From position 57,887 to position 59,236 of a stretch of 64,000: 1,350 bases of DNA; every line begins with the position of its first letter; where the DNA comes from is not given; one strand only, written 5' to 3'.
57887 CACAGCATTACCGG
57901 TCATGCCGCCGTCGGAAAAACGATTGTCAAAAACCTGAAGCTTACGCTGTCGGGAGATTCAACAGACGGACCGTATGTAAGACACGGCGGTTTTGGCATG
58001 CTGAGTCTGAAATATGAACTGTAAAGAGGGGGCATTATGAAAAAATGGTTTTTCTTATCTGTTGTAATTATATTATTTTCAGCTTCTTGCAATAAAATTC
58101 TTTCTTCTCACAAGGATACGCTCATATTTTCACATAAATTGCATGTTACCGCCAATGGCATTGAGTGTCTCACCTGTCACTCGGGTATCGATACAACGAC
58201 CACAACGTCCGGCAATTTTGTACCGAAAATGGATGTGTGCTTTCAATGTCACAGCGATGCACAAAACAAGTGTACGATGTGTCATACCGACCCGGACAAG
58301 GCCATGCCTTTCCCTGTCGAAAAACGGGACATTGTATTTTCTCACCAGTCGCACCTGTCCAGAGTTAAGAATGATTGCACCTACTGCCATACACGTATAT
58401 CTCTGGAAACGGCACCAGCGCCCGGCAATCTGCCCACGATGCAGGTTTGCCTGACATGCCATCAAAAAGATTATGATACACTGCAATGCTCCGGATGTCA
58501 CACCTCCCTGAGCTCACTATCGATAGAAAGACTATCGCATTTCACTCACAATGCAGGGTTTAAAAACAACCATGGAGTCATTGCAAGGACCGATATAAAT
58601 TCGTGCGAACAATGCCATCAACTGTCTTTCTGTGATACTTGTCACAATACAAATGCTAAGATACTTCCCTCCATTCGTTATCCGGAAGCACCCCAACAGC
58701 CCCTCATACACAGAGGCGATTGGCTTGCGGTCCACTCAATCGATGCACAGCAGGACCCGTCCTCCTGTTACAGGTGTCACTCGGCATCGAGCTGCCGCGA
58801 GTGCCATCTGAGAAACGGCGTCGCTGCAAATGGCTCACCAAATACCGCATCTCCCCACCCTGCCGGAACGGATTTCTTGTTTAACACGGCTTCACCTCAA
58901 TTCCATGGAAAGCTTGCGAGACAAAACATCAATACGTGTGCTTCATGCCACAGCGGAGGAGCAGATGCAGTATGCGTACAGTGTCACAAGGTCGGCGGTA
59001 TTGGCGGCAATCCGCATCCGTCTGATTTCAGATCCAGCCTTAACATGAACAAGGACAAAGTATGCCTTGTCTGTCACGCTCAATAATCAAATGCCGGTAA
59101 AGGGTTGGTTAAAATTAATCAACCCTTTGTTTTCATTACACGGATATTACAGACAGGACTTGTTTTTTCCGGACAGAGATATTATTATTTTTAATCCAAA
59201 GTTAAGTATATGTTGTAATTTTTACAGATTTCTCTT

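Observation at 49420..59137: The pilB-pilT-pilC-pilS-pilR cluster is followed by a beta-barrel plus 13-heme lipoprotein cytochrome pair instead of a pilin gene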

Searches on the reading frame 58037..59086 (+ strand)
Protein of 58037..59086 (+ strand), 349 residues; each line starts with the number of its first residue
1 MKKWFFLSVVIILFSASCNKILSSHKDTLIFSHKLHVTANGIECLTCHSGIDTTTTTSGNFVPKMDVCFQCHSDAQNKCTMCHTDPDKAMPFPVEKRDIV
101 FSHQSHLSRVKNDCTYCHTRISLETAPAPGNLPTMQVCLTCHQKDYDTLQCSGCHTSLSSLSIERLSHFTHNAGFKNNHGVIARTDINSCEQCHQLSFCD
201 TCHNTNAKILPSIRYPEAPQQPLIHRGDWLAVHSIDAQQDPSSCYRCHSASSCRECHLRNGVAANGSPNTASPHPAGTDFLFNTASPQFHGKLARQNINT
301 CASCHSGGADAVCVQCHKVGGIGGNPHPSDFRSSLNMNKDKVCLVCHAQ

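Call 3: search_protein_families(library=pfam, proteins=[window:58037-59086:+], max_evalue=0.01)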
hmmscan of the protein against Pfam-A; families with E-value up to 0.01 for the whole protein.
window:58037-59086:+ (349 aa): 4 families
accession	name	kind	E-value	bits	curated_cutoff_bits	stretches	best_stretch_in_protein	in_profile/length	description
PF14522.11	Cytochrome_C7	-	6.5e-14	52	24.8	1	30-84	2-67/67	Cytochrome c7 and related cytochrome c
PF09699.15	Paired_CXXCH_1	-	4.7e-12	45.8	20.6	1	311-348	7-37/41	Doubled CXXCH motif (Paired_CXXCH_1)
PF22113.1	Mtrc-MtrF_II-IV_dom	-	1.4e-11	44.6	30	1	197-348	29-164/176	Outer membrane cytochrome MtrC/MtrF-like, domains II/IV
PF02085.21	Cytochrom_CIII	-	0.00022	21.9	22.9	0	297-348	31-83/101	Class III cytochrome C family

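Call 4: search_protein_families(library=ncbifam, proteins=[window:58037-59086:+], max_evalue=0.01)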
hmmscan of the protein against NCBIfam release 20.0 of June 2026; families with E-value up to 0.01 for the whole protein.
window:58037-59086:+ (349 aa): 1 family
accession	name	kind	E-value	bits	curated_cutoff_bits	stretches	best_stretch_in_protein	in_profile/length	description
NF041781.1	mnquin_red_QrcA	equivalog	2e-09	37.3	180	2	10-77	12-76/174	menaquinone reductase multiheme cytochrome c subunit QrcA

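Call 10: find_homologous_proteins(query=window:58037-59086:+)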
Query window:58037-59086:+ (349 aa): 393 proteins with E <= 0.001 among 1975 candidates; the best 120 are listed.
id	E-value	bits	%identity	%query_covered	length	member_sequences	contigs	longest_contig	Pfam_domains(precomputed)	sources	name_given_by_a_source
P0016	1.5e-242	822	100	100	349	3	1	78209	PF09699.16,PF14522.12,PF22113.2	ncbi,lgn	-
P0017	5.2e-206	702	81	100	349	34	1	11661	PF09699.16,PF02085.22,PF14522.12,PF22113.2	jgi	jgi:hypothetical protein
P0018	5.7e-199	679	79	100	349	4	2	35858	PF09699.16,PF14522.12,PF22113.2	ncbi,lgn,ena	-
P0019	2.9e-194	663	78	100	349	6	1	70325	PF09699.16,PF14537.12,PF14522.12,PF22113.2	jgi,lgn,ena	jgi:hypothetical protein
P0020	2.4e-193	660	77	100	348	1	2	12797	PF09699.16,PF14537.12,PF02085.22,PF14522.12,PF22113.2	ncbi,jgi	-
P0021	4.1e-184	630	74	100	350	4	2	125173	PF09699.16,PF14537.12,PF02085.22,PF14522.12,PF22113.2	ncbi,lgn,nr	ncbi:MAG: hypothetical protein M1381_10245 [Deltaproteobacteria bacterium]|nr:hypothetical protein [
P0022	2.0e-75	272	39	99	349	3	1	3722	PF14537.12,PF02085.22,PF14522.12,PF22113.2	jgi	jgi:Cytochrome c7 and related cytochrome c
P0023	1.3e-73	266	38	99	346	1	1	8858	PF14522.12,PF22113.2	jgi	jgi:hypothetical protein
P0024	2.0e-73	266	38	99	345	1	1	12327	PF14522.12,PF22113.2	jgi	jgi:hypothetical protein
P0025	6.7e-72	261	38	99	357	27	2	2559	PF14522.12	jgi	-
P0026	2.9e-71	258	41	97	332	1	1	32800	PF14537.12,PF02085.22,PF14522.12,PF22113.2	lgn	-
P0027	4.1e-71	258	38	99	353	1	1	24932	PF14522.12,PF22113.2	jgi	jgi:hypothetical protein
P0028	1.7e-70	256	37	99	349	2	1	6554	PF14537.12,PF02085.22,PF14522.12,PF22113.2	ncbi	-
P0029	3.4e-70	255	41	98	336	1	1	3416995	PF14537.12,PF14522.12,PF22113.2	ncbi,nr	ncbi:MAG: cytochrome c3 family protein [Deltaproteobacteria bacterium]|nr:MAG: cytochrome c3 family 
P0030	3.5e-70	255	39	99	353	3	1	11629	PF14522.12,PF22113.2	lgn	-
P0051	9.3e-66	240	35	98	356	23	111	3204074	PF14537.12,PF14522.12,PF22113.2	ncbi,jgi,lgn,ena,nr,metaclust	ncbi:MAG: cytochrome c3 family protein [Myxococcota bacterium]|jgi:hypothetical protein|nr:cytochrom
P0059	1.2e-64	237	37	94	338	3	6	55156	PF14522.12,PF22113.2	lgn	-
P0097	1.7e-56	210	36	91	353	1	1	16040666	PF14522.12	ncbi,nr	ncbi:Cytochrome c family protein [Minicystis rosea]|nr:Cytochrome c family protein [Minicystis rosea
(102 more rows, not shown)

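Call 17: find_encoding_contigs(protein=P0029, flank=8000, max_places=1)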
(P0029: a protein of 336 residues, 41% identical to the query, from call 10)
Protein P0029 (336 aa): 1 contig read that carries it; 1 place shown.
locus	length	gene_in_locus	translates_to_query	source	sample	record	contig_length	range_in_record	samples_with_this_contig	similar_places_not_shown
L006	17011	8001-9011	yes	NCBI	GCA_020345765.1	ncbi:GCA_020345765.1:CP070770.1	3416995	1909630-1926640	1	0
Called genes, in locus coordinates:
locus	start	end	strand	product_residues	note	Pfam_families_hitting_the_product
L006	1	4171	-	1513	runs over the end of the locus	PF13287:Fn3_assoc, PF13290:CHB_HEX_C_1, PF08309:LVIVD, PF13290:CHB_HEX_C_1, PF13287:Fn3_assoc, PF13290:CHB_HEX_C_1, PF13517:FG-GAP_3, PF13517:FG-GAP_3, +6 more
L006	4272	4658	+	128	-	-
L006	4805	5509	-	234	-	PF02415:Chlam_PMP (faint), PF13229:Beta_helix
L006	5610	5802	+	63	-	-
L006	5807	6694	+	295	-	PF24859:FdhE_central (weak), PF24860:FdhE_C (weak)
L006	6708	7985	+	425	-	-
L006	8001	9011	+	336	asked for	PF14522:Cytochrome_C7 (weak), PF14537:Cytochrom_c3_2 (faint), PF22113:Mtrc-MtrF_II-IV_dom (faint)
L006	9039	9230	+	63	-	PF02416:TatA_B_E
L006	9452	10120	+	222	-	PF00072:Response_reg, PF00486:Trans_reg_C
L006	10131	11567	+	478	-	PF00672:HAMP, PF00512:HisKA, PF02518:HATPase_c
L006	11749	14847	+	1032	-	-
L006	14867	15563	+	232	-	PF12797:Fer4_2 (faint), PF12837:Fer4_6 (faint), PF13237:Fer4_10 (faint), PF12838:Fer4_7, PF13247:Fer4_11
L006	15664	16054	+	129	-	PF13193:AMP-binding_C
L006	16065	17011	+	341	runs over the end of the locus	PF01012:ETF, PF00766:ETF_alpha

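Call 18: find_encoding_contigs(protein=P0051, flank=8000, max_places=2)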
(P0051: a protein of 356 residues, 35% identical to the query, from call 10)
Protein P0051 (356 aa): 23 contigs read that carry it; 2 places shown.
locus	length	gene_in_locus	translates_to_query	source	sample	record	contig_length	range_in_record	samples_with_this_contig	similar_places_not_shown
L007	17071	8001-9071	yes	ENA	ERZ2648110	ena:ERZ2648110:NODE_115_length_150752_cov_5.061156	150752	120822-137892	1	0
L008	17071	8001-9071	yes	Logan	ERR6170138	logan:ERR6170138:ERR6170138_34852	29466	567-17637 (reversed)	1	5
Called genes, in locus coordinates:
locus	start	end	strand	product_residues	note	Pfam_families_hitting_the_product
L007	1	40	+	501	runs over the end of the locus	PF00072:Response_reg, PF13487:HD_5, PF01966:HD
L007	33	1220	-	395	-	PF00155:Aminotran_1_2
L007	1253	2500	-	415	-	PF07498:Rho_N, PF07497:Rho_RNA_bind, PF00006:ATP-synt_ab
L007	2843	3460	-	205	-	PF01618:MotA_ExbB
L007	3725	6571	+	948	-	PF14522:Cytochrome_C7 (faint), PF14537:Cytochrom_c3_2 (faint), PF09698:GSu_C4xC__C2xCH (weak)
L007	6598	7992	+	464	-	-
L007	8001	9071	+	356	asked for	PF14522:Cytochrome_C7 (faint), PF14537:Cytochrom_c3_2 (faint), PF22113:Mtrc-MtrF_II-IV_dom (faint)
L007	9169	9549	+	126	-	PF02085:Cytochrom_CIII, PF14522:Cytochrome_C7 (faint)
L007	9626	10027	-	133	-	-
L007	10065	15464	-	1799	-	PF11617:Cu-binding_MopE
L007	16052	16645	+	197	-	-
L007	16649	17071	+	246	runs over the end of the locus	-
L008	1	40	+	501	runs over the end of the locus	PF00072:Response_reg, PF13487:HD_5, PF01966:HD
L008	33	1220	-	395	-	PF00155:Aminotran_1_2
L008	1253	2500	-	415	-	PF07498:Rho_N, PF07497:Rho_RNA_bind, PF00006:ATP-synt_ab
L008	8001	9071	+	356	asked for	PF14522:Cytochrome_C7 (faint), PF14537:Cytochrom_c3_2 (faint), PF22113:Mtrc-MtrF_II-IV_dom (faint)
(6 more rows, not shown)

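Call 24: search_solved_structures(query=window:58037-59086:+, max_evalue=1, show_alignments=1)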
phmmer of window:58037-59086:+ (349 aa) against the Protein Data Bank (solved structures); distinct sequences matched with E-value up to 1: 8.
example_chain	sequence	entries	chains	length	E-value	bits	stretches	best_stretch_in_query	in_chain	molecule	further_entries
3ov0_A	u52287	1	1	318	2.4e-11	46.4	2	29-159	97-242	Cytochrome c family protein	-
8k9e_A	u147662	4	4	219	2.6e-10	43.1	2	97-144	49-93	Cytochrome c7-like domain-containing protein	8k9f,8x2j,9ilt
6lod_A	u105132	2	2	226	4.9e-09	38.9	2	101-144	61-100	MULTIHEME_CYTC domain-containing protein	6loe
6btm_A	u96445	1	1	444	2.5e-08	36.5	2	29-77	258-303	Alternative Complex III subunit A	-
6f0k_A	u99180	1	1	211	2e-07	33.5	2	101-144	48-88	Cytochrome c family protein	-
3ouq_A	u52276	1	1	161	3.4e-05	26.2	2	88-163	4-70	Cytochrome c family protein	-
1ehj_A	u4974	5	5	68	0.0017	20.6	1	93-156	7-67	CYTOCHROME C7 | CYTOCHROME C551.5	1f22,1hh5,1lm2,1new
1kwj_A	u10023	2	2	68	0.0089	18.3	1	98-156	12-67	cytochrome c7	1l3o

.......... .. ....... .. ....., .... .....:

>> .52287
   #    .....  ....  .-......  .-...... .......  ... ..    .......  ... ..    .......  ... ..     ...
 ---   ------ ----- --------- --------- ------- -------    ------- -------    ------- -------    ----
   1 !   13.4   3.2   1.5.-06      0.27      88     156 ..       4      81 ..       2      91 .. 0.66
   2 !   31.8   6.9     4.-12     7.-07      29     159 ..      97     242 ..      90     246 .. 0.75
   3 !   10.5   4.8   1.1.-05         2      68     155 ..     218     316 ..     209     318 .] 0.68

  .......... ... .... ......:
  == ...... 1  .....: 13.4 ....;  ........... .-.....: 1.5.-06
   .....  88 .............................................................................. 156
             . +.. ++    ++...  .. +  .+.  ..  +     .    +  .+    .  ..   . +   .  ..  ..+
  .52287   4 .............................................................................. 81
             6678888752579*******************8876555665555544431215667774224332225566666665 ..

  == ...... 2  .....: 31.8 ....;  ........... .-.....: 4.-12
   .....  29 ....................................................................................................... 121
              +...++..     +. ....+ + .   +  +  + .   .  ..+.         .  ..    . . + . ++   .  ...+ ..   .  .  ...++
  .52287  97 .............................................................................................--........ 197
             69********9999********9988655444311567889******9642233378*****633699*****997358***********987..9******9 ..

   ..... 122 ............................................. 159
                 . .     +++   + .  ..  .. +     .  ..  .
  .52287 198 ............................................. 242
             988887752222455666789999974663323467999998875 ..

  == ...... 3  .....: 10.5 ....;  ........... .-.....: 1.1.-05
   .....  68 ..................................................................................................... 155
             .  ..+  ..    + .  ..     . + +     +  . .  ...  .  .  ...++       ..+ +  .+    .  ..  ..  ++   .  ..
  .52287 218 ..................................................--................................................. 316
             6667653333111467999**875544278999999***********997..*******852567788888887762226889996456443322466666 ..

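Call 45: find_encoding_contigs(protein=P0016, flank=10000, max_places=1)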
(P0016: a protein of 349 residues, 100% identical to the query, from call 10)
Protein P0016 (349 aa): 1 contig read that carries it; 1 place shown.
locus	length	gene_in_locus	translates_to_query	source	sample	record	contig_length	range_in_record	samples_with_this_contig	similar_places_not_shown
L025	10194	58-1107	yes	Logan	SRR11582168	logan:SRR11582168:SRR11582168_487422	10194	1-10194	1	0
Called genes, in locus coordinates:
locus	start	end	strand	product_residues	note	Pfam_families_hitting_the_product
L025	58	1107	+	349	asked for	PF14522:Cytochrome_C7 (faint), PF22113:Mtrc-MtrF_II-IV_dom (weak), PF09699:Paired_CXXCH_1 (weak)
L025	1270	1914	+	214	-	PF01258:zf-dskA_traR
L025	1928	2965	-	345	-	PF01118:Semialdhyde_dh, PF22698:Semialdhyde_dhC_1, PF02774:Semialdhyde_dhC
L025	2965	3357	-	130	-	PF00380:Ribosomal_S9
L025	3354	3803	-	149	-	PF00572:Ribosomal_L13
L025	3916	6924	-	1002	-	PF03710:GlnE, PF08335:GlnD_UR_UTase, PF03710:GlnE, PF08335:GlnD_UR_UTase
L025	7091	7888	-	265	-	PF14371:DUF4412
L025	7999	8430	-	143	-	PF00436:SSB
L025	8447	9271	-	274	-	PF02673:BacA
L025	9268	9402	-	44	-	-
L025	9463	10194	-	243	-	?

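Call 76: find_encoding_contigs(protein=P0097, flank=8000, max_places=1)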
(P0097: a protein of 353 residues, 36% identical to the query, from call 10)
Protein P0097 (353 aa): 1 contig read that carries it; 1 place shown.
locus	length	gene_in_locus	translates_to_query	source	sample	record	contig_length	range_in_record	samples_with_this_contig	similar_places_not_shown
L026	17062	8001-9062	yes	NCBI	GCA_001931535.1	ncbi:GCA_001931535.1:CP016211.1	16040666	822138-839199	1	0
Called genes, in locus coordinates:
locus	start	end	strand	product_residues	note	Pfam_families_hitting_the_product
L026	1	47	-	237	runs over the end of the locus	-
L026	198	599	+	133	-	-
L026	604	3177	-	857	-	PF13620:CarboxypepD_reg, PF13715:CarbopepD_reg_2, PF22352:K319L-like_PKD (faint), PF22113:Mtrc-MtrF_II-IV_dom (faint), PF09699:Paired_CXXCH_1 (faint), PF13435:Cytochrome_C554 (faint), PF14522:Cytochrome_C7 (faint), PF14537:Cytochrom_c3_2 (faint)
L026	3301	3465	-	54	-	-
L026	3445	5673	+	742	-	PF14522:Cytochrome_C7 (faint), PF14537:Cytochrom_c3_2 (faint), PF22113:Mtrc-MtrF_II-IV_dom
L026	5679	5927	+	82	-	-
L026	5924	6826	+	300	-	-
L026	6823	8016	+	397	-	-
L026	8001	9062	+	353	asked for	PF14522:Cytochrome_C7 (weak)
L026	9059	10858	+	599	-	PF14537:Cytochrom_c3_2 (faint), PF22113:Mtrc-MtrF_II-IV_dom (faint), PF09699:Paired_CXXCH_1 (faint), PF14522:Cytochrome_C7 (faint)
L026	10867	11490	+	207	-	PF03264:Cytochrom_NNT (weak), PF22113:Mtrc-MtrF_II-IV_dom (faint)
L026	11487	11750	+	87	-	-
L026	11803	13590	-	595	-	-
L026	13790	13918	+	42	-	-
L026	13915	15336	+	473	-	PF00069:Pkinase, PF07714:PK_Tyr_Ser-Thr, PF01636:APH (faint)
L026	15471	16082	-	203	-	-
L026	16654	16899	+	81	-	-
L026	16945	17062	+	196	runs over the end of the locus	-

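Call 77: find_encoding_contigs(protein=P0059, flank=8000, max_places=1)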
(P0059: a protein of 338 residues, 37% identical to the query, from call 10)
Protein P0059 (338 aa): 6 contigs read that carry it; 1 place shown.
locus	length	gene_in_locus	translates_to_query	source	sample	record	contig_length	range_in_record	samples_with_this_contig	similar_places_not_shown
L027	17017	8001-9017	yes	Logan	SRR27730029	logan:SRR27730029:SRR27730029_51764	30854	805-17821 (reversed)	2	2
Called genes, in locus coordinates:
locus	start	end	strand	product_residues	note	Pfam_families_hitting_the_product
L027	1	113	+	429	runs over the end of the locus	PF03916:NrfD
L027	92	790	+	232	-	PF28260:DVU_0533, PF01597:GCV_H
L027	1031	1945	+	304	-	-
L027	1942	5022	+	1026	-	PF04879:Molybdop_Fe4S4, PF00384:Molybdopterin, PF01568:Molydop_binding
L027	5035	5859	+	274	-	PF12838:Fer4_7 (faint), PF13237:Fer4_10 (faint), PF13247:Fer4_11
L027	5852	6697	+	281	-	PF24859:FdhE_central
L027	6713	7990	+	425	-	-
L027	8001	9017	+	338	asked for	PF22113:Mtrc-MtrF_II-IV_dom (faint), PF14522:Cytochrome_C7 (weak)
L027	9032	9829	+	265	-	PF02634:FdhD-NarQ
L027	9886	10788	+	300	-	-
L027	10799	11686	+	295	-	-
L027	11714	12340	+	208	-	PF01618:MotA_ExbB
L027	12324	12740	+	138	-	PF02472:ExbD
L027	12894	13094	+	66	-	PF04977:DivIC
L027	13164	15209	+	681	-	PF01590:GAF (weak), PF13185:GAF_2, PF13492:GAF_3, PF00990:GGDEF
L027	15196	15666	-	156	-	PF01467:CTP_transf_like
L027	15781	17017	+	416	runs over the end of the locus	PF01555:N6_N4_Mtase (weak), PF08241:Methyltransf_11 (faint), PF01170:UPF0020, PF13847:Methyltransf_31 (faint), PF01555:N6_N4_Mtase (weak)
